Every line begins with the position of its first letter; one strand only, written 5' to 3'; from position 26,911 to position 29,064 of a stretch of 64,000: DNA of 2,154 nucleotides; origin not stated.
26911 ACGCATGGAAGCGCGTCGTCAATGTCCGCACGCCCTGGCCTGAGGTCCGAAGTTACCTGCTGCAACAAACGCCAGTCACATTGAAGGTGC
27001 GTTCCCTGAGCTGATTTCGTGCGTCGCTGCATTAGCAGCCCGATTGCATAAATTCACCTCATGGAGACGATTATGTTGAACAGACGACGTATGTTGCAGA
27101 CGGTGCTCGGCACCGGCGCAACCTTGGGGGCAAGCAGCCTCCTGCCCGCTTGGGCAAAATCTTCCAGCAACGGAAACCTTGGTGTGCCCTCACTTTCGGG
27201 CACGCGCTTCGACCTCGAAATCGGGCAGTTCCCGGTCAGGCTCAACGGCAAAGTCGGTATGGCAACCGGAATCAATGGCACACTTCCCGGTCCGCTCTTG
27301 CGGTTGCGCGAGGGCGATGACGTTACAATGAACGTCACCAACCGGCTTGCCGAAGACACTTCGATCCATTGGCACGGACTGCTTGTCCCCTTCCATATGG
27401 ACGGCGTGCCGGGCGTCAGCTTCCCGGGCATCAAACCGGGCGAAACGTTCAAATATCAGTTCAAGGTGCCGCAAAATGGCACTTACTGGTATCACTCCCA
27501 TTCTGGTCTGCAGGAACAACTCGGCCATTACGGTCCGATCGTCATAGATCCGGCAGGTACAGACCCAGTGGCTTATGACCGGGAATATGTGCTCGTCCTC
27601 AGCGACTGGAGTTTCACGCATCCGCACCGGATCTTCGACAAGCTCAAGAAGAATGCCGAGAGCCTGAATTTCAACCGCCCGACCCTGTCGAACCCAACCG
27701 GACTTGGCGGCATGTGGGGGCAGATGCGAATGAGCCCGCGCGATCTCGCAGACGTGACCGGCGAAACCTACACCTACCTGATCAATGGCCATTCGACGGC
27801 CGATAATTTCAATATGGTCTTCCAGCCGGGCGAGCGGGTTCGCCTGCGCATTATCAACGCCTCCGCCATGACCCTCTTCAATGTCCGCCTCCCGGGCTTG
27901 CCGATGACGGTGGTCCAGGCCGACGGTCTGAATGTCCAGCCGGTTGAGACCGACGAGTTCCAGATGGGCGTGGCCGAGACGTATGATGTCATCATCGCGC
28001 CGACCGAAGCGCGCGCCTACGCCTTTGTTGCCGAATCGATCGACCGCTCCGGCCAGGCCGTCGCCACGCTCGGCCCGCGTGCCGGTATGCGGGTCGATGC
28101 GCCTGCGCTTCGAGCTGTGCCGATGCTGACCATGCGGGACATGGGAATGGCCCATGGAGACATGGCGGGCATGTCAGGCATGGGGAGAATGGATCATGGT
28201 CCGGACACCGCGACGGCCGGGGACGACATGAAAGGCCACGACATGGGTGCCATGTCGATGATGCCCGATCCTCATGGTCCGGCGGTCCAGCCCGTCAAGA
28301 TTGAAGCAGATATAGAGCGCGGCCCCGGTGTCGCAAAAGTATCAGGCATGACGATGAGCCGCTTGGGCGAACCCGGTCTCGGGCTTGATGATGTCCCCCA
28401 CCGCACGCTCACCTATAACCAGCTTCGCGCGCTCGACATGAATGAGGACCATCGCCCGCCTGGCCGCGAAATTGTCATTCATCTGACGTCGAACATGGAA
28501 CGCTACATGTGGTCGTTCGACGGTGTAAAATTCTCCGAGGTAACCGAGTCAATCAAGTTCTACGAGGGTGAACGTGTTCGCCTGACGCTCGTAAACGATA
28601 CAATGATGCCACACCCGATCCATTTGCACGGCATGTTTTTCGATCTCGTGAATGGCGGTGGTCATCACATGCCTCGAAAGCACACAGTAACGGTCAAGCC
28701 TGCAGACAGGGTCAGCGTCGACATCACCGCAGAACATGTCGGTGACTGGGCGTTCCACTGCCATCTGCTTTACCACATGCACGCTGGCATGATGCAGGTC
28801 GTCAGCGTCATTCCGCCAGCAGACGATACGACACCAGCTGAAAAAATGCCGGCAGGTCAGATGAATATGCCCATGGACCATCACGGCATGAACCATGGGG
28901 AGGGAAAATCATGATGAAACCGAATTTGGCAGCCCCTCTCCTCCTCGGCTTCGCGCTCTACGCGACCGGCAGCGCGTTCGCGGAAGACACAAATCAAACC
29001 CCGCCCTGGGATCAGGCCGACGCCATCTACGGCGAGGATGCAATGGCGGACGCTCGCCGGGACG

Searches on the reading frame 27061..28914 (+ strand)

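Call 89: search_protein_families(library=pfam, proteins=[window:27061-28914:+], max_evalue=0.00001)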
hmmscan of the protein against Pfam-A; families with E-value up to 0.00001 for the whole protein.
window:27061-28914:+ (617 aa): 3 families
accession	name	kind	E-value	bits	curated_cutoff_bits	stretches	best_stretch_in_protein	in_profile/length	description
PF07732.21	Cu-oxidase_3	-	5.8e-44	149.4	21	1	60-164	8-116/119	Multicopper oxidase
PF07731.20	Cu-oxidase_2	-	1.4e-32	112.8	20.4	1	465-584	2-134/137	Multicopper oxidase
PF00394.28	Cu-oxidase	-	1.1e-27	97.5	21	1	229-325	29-134/157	Multicopper oxidase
